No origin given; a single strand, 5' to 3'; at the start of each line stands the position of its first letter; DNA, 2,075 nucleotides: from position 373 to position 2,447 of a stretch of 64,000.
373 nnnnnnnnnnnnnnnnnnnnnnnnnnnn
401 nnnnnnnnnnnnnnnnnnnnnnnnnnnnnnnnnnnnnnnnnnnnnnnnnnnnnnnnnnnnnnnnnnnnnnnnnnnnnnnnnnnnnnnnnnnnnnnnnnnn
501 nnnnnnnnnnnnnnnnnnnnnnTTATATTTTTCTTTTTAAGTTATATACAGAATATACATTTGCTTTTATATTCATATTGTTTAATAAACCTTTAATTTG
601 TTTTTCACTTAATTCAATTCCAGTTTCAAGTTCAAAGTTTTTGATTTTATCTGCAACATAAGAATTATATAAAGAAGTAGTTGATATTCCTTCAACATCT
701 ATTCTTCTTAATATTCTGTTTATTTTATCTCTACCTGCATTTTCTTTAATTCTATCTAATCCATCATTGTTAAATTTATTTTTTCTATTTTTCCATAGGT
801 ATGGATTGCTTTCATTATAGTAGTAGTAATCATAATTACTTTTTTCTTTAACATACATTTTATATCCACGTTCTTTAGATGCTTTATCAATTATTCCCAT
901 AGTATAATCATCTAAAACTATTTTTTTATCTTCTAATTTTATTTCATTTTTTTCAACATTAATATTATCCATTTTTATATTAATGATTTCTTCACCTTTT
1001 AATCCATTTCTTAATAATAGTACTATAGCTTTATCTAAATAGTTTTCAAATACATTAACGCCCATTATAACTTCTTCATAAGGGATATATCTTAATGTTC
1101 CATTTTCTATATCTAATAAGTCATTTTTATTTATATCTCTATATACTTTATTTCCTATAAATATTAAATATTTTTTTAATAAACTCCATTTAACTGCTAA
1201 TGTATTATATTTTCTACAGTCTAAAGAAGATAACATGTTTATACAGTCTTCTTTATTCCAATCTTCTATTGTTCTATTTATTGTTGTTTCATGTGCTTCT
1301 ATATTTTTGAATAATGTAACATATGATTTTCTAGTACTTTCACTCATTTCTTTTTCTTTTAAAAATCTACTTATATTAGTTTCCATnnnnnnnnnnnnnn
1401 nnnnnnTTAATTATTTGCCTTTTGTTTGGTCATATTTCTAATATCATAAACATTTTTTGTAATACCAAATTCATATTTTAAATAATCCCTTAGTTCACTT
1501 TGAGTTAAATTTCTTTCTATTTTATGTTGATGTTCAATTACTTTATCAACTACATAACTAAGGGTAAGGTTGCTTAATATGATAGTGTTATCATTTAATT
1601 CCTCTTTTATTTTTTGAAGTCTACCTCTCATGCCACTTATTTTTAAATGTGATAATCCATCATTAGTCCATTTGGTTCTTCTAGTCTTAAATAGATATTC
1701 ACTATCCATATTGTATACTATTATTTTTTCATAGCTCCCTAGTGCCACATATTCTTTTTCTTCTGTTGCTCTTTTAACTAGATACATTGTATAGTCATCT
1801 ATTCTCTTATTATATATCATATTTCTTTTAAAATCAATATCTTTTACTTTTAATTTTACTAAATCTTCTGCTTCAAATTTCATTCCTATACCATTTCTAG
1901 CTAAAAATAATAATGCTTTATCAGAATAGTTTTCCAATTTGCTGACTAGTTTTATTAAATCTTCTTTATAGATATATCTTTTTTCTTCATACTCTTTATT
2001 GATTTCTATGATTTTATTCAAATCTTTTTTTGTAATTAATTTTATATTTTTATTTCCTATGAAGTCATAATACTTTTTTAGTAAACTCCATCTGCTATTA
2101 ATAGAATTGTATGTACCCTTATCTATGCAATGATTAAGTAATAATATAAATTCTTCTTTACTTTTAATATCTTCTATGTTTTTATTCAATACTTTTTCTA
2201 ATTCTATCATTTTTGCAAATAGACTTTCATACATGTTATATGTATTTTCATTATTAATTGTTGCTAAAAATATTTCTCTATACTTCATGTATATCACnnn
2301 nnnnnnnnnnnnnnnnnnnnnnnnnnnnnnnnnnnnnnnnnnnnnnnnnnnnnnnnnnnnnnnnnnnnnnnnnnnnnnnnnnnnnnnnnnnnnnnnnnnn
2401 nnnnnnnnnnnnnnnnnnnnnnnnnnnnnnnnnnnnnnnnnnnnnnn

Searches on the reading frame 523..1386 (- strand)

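Call 47: search_protein_families(library=phrogs, proteins=[window:523-1386:-], max_evalue=0.001)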
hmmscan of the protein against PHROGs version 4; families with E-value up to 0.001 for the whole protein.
window:523-1386:- (287 aa): 2 families
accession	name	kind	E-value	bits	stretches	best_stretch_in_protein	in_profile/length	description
phrog_5830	-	integration and excision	1.6e-17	64.7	1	7-285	11-304/318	integrase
phrog_10004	-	unknown function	6e-11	43.1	1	24-282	35-302/308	-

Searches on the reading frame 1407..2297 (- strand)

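Call 47: search_protein_families(library=phrogs, proteins=[window:1407-2297:-], max_evalue=0.001)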
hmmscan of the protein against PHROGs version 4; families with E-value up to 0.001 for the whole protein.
window:1407-2297:- (296 aa): 1 family
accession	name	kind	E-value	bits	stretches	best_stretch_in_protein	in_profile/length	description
phrog_10004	-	unknown function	6.4e-16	59.4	1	18-292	28-303/308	-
